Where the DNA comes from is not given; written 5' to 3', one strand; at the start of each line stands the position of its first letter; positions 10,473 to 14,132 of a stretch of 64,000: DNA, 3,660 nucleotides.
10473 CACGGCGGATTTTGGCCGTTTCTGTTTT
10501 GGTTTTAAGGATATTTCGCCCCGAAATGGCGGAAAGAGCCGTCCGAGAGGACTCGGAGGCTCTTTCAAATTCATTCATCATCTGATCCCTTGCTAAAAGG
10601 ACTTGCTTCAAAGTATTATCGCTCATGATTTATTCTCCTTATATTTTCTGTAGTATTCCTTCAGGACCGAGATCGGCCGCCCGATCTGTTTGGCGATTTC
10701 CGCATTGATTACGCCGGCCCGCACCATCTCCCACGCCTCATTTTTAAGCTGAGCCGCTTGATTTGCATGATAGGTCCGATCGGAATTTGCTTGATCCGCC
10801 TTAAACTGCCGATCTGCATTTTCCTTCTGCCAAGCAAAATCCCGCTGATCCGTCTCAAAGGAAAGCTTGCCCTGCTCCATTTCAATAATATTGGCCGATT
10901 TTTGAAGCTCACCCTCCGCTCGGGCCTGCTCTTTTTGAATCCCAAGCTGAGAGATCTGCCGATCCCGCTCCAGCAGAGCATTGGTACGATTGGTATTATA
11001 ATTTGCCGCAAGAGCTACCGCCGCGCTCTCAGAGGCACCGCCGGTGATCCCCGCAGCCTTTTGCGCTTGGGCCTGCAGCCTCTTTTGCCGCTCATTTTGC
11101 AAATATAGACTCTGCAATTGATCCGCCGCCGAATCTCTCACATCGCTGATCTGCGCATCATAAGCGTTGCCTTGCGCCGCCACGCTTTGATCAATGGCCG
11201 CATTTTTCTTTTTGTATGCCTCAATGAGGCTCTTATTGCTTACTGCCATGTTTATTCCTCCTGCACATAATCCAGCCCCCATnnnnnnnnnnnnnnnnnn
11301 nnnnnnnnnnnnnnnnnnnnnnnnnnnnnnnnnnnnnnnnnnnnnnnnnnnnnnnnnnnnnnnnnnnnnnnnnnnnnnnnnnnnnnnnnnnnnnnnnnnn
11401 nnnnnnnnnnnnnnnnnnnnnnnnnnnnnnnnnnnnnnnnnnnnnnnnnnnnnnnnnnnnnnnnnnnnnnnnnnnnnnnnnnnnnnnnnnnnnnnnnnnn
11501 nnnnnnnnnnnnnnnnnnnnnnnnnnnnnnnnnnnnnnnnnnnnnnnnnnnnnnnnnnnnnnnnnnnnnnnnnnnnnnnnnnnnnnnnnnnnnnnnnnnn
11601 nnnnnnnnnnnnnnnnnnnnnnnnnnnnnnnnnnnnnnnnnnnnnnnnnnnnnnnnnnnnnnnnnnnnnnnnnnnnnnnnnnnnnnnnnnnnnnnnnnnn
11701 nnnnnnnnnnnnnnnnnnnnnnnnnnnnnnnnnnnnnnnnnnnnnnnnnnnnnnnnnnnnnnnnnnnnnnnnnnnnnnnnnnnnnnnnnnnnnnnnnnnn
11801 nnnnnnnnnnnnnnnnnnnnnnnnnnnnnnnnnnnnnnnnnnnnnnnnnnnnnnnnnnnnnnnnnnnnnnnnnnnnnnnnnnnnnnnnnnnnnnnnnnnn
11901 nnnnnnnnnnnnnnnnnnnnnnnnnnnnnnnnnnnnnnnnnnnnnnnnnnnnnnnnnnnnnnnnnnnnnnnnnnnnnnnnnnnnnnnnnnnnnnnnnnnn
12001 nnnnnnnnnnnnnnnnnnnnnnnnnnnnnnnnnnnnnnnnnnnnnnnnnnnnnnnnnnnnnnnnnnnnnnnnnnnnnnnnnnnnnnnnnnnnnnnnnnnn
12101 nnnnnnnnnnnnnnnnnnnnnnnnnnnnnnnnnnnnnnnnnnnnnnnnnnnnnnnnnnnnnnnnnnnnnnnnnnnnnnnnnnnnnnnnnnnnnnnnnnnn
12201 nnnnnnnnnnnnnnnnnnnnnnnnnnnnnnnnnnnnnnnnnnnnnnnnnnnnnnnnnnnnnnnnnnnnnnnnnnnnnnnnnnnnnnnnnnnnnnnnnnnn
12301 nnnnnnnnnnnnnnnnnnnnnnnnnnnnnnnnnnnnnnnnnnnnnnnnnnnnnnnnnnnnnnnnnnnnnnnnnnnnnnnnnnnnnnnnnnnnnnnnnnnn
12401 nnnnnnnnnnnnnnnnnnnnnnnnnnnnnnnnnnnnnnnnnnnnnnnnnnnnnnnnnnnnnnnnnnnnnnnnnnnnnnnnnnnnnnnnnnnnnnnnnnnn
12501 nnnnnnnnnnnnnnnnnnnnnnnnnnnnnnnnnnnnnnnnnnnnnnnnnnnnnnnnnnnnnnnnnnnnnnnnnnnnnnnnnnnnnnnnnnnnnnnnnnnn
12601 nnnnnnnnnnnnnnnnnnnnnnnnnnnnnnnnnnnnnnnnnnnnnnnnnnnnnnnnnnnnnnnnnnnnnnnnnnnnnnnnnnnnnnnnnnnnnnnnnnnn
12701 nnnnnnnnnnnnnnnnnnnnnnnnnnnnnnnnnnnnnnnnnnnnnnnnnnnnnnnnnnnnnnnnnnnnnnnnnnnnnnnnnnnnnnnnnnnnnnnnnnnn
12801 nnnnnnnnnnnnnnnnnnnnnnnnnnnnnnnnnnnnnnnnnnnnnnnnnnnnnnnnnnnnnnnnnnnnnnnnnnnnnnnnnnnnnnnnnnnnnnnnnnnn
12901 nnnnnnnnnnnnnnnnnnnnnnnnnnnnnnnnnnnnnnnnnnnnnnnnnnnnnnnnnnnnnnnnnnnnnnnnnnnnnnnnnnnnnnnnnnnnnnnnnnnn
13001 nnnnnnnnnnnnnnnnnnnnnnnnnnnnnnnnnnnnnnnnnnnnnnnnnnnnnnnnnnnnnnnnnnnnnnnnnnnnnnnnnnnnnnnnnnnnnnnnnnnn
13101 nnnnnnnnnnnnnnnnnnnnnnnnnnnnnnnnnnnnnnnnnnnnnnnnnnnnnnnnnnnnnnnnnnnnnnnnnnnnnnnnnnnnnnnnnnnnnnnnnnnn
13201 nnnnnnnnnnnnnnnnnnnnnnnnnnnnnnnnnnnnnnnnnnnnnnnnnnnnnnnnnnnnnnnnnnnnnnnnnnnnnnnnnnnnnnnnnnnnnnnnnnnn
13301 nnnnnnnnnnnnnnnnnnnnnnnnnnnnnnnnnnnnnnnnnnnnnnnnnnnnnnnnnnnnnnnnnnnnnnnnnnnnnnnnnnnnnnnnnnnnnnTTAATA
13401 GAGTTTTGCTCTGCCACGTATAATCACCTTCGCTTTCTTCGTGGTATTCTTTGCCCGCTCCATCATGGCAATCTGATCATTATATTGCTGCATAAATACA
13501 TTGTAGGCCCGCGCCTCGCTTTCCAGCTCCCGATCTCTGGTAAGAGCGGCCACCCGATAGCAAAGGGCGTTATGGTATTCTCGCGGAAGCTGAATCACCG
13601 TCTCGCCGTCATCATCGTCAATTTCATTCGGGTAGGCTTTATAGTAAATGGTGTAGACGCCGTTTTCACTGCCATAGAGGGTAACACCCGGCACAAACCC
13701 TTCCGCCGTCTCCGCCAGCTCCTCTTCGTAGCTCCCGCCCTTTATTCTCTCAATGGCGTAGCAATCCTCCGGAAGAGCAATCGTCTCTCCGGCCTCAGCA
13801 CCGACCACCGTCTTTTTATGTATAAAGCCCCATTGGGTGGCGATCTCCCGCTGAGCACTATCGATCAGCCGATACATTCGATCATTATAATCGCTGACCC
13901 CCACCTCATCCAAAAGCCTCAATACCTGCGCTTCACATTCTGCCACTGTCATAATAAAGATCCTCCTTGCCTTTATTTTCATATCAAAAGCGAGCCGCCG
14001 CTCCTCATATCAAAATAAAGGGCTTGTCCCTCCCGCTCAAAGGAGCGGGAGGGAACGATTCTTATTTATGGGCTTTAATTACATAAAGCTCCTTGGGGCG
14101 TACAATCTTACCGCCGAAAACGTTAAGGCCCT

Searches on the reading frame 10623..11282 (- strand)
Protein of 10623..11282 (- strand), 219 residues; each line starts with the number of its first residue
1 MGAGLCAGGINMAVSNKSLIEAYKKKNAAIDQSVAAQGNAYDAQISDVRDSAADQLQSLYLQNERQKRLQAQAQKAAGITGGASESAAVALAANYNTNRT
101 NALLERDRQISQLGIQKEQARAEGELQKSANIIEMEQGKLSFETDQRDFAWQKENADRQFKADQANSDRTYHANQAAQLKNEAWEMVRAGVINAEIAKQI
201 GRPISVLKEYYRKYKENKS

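Call 7: search_protein_families(library=phrogs, proteins=[window:10623-11282:-], max_evalue=0.001)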
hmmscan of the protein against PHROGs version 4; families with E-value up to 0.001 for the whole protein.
window:10623-11282:- (219 aa): 0 families

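Call 50: search_protein_families(library=pfam, proteins=[window:10623-11282:-], max_evalue=0.01)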
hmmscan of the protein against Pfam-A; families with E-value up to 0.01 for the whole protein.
window:10623-11282:- (219 aa): 1 family
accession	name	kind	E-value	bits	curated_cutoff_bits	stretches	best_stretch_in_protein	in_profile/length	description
PF24072.1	T7_gp14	-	0.0034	17.7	27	1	2-128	10-140/187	T7 virus internal virion protein gp14 family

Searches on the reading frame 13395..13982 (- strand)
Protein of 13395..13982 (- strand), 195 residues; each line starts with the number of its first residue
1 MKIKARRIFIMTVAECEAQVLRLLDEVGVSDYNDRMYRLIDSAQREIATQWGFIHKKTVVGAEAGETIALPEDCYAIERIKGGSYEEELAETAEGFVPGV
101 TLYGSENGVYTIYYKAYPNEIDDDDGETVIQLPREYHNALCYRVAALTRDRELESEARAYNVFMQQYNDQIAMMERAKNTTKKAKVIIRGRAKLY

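Call 7: search_protein_families(library=phrogs, proteins=[window:13395-13982:-], max_evalue=0.001)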
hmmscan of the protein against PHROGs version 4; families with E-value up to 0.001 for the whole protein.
window:13395-13982:- (195 aa): 3 families
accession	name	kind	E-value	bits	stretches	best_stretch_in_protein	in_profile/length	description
phrog_13046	-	unknown function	3.8e-06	27.8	1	25-179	15-180/193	-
phrog_399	-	head and packaging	2.2e-05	25.2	0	23-82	15-77/220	structural protein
phrog_2125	-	head and packaging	0.00011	23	1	106-177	141-214/234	virion structural protein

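Call 50: search_protein_families(library=pfam, proteins=[window:13395-13982:-], max_evalue=0.01)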
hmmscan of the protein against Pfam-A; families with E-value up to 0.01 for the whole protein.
window:13395-13982:- (195 aa): 1 family
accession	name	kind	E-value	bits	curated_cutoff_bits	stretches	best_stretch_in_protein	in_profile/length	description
PF24175.2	SU10_adaptor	-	4.4e-16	60.3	27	1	11-178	1-185/194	SU10 adaptor protein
